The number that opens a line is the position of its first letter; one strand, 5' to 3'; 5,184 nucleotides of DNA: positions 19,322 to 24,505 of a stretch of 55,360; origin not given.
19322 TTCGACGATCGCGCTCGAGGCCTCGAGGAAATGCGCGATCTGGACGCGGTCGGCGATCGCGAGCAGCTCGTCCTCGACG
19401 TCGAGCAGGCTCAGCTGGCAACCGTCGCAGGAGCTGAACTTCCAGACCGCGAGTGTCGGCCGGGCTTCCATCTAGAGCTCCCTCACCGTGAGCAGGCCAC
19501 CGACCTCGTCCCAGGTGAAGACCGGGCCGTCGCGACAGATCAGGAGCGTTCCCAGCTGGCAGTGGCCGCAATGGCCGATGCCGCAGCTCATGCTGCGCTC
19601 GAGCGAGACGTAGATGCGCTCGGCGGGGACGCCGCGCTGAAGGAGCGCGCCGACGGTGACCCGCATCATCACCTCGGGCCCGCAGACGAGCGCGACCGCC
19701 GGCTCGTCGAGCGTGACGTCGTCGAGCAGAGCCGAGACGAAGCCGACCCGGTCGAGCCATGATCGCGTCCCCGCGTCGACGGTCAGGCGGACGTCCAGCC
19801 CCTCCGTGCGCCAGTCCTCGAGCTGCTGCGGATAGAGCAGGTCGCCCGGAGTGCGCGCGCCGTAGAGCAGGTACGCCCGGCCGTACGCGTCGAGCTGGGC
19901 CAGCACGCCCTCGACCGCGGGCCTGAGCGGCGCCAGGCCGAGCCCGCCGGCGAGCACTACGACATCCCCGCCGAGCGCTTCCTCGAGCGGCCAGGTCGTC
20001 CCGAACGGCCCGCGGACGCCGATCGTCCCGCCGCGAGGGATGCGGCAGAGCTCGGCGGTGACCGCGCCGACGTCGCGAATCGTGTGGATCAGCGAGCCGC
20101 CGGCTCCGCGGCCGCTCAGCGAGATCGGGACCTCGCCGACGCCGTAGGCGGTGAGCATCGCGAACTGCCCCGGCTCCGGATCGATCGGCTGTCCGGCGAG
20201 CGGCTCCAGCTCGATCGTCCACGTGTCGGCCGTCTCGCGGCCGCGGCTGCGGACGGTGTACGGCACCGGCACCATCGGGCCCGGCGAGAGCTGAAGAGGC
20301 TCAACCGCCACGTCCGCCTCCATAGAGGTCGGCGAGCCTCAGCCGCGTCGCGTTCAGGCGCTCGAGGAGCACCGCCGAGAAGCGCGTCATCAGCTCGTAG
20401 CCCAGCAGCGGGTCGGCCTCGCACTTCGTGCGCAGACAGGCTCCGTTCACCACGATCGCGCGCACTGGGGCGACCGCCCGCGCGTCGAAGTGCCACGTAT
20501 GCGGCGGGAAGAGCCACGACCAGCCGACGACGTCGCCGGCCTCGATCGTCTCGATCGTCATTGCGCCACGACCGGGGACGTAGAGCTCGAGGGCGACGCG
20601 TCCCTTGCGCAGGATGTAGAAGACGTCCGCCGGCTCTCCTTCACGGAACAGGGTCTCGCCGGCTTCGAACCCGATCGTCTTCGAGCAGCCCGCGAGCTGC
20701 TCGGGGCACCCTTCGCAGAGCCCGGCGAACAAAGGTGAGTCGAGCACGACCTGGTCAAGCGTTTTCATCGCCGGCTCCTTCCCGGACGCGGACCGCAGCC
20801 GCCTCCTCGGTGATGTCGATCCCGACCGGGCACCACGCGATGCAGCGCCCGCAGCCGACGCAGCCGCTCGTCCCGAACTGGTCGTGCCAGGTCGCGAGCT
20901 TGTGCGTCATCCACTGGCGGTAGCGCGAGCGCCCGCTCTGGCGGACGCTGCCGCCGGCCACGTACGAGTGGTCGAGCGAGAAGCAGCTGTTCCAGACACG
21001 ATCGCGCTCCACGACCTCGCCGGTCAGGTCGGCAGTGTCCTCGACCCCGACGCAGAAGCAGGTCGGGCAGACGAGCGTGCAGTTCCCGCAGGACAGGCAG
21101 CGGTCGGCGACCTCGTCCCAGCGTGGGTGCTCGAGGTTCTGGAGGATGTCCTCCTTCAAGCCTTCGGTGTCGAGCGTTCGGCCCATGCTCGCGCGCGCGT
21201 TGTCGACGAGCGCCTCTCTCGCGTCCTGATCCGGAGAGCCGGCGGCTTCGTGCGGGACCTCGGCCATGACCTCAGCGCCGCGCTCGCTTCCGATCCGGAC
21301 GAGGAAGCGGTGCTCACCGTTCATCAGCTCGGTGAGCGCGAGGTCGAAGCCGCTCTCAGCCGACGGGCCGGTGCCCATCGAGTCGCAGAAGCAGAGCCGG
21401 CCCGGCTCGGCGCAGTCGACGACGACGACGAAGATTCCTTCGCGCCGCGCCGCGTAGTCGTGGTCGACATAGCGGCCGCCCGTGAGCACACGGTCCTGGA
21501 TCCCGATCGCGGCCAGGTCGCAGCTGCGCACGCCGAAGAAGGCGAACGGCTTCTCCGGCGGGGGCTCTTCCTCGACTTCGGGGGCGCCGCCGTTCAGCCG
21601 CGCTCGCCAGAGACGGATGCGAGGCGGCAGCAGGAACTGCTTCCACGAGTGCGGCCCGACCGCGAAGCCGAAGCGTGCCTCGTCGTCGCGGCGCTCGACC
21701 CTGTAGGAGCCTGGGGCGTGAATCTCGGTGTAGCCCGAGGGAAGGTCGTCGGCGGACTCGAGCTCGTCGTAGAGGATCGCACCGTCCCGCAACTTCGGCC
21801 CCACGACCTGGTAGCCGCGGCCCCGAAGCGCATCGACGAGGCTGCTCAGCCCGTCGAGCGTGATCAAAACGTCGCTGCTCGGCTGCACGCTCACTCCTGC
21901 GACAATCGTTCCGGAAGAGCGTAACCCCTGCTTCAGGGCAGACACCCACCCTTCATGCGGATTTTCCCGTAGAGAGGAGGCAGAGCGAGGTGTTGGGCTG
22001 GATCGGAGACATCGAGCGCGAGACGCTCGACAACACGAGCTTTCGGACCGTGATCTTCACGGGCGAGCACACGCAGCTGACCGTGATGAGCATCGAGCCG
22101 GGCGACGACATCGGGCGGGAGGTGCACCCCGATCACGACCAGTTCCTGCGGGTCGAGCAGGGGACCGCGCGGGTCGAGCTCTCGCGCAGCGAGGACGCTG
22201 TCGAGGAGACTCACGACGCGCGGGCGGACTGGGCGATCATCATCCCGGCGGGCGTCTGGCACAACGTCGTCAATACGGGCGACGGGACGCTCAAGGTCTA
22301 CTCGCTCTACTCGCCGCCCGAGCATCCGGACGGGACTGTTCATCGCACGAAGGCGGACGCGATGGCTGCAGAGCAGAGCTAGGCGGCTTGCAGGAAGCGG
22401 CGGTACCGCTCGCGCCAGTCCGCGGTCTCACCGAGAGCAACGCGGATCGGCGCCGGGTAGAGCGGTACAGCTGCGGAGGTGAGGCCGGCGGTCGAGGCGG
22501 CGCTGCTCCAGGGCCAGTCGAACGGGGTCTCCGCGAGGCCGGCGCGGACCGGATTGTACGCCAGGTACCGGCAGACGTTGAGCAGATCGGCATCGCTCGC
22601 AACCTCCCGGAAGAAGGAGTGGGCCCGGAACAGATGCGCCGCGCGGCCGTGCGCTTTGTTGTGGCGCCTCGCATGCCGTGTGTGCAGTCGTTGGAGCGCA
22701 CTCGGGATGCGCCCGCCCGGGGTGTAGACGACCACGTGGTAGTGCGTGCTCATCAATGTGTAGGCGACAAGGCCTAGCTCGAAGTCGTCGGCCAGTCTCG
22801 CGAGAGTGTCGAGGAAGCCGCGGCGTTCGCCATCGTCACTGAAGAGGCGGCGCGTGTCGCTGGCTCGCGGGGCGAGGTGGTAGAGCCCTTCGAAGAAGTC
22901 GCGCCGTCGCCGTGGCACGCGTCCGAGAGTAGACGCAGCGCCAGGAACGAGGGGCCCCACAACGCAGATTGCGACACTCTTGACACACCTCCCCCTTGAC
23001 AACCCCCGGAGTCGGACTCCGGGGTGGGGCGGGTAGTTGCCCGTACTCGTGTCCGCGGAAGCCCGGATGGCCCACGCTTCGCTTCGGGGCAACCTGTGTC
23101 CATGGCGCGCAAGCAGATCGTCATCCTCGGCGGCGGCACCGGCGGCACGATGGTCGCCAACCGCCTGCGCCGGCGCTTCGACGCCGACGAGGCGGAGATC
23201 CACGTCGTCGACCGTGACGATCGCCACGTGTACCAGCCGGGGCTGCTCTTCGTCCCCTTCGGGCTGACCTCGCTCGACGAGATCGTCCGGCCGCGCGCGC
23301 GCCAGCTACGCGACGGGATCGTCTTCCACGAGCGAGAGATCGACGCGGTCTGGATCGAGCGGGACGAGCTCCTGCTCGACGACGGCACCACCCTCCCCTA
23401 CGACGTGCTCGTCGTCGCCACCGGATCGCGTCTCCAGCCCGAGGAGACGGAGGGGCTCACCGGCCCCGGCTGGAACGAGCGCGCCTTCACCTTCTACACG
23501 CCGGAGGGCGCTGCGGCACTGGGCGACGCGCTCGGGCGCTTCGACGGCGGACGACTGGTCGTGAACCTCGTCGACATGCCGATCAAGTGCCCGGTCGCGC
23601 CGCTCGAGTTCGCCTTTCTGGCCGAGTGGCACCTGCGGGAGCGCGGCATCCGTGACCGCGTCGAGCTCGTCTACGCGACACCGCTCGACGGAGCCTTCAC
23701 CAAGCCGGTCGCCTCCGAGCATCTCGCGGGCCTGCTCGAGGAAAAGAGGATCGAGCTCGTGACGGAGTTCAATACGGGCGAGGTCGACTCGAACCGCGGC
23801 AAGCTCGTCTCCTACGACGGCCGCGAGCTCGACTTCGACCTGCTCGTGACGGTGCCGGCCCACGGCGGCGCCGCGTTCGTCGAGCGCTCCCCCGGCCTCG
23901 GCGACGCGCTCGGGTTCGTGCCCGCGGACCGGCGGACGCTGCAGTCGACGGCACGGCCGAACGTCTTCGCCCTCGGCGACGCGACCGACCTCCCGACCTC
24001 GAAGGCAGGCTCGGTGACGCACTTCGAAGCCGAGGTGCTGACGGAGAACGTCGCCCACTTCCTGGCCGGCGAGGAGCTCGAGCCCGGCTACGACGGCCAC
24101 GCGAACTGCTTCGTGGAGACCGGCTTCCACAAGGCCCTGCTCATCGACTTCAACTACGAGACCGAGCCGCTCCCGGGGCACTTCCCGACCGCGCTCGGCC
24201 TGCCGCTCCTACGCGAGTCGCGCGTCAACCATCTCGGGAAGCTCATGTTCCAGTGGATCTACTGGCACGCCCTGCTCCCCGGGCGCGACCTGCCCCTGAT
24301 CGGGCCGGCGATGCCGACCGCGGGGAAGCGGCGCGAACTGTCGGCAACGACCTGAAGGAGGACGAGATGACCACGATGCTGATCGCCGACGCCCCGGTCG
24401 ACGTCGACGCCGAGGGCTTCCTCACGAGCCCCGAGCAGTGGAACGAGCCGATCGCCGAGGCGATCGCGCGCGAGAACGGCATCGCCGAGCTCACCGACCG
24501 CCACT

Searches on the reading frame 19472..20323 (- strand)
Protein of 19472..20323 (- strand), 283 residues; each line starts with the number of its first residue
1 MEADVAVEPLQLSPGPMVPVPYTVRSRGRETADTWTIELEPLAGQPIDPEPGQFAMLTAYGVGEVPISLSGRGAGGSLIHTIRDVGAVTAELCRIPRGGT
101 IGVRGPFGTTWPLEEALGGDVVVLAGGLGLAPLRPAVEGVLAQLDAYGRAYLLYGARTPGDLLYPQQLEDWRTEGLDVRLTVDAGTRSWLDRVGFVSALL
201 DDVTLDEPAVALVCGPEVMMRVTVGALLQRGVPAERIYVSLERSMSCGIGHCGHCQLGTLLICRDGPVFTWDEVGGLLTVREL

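Call 67: search_protein_families(library=pfam, proteins=[window:19472-20323:-], max_evalue=0.00001)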
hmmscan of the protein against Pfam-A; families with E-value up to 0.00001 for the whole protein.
window:19472-20323:- (283 aa): 2 families
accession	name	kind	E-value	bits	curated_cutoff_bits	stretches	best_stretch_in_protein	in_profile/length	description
PF00175.26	NAD_binding_1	-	1.7e-12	48.4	22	1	124-223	2-107/109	Oxidoreductase NAD-binding domain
PF10418.14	DHODB_Fe-S_bind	-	6.2e-10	39.1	23.9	1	242-274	1-40/41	Iron-sulfur cluster binding domain of dihydroorotate dehydrogenase B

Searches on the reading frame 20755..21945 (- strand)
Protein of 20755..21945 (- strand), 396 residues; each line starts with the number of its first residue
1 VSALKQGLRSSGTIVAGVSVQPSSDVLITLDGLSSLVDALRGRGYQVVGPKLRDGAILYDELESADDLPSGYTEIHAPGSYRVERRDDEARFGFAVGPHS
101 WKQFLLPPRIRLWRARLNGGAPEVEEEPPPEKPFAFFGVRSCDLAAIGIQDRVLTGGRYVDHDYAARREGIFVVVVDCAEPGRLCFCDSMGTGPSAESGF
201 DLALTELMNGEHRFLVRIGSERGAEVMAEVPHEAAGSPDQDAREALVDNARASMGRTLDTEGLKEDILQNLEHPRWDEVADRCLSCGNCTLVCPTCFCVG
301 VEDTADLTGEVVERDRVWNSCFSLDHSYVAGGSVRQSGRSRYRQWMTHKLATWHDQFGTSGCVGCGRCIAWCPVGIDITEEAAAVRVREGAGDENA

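Call 67: search_protein_families(library=pfam, proteins=[window:20755-21945:-], max_evalue=0.00001)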
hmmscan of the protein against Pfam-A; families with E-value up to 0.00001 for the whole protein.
window:20755-21945:- (396 aa): 9 families
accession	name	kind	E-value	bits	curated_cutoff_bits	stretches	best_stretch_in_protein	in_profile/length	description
PF17179.9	Fer4_22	-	8.9e-33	113.5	27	1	282-376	1-95/95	4Fe-4S dicluster domain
PF12838.12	Fer4_7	-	1.1e-08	35.8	27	0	356-376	32-52/52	4Fe-4S dicluster domain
PF13237.11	Fer4_10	-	1.6e-08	34.8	25.5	0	359-387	6-37/53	4Fe-4S dicluster domain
PF13746.11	Fer4_18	-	7.5e-08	33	27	0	343-380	42-79/114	4Fe-4S dicluster domain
PF13183.11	Fer4_8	-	1.4e-07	32.4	27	0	280-376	2-68/68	4Fe-4S dicluster domain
PF13187.11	Fer4_9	-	1.5e-07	31.8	27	0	281-295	35-49/52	4Fe-4S dicluster domain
PF13534.11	Fer4_17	-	2e-07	31.9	22.2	0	269-295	32-58/61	4Fe-4S dicluster domain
PF12797.12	Fer4_2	-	2.8e-07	30.5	24.5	0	280-295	7-22/22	4Fe-4S binding domain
PF25160.1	LdpA_Fe-S-bd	-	1.3e-06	28.5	27.6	0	359-376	25-42/49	LdpA Fe-S cluster-binding domain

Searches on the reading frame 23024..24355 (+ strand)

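Call 56: search_protein_families(library=pfam, proteins=[window:23024-24355:+], max_evalue=0.001)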
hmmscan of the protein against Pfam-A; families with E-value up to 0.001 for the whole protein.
window:23024-24355:+ (443 aa): 3 families
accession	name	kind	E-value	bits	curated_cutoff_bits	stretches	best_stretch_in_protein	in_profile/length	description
PF07992.20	Pyr_redox_2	-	2.3e-15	57.2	26.1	1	31-145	2-119/291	Pyridine nucleotide-disulphide oxidoreductase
PF13454.12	NAD_binding_9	-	1.4e-05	25.6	21.8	0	33-67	1-35/155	FAD-NAD(P)-binding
PF04820.20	Trp_halogenase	-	0.00022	20.6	21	1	31-73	1-43/458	Tryptophan halogenase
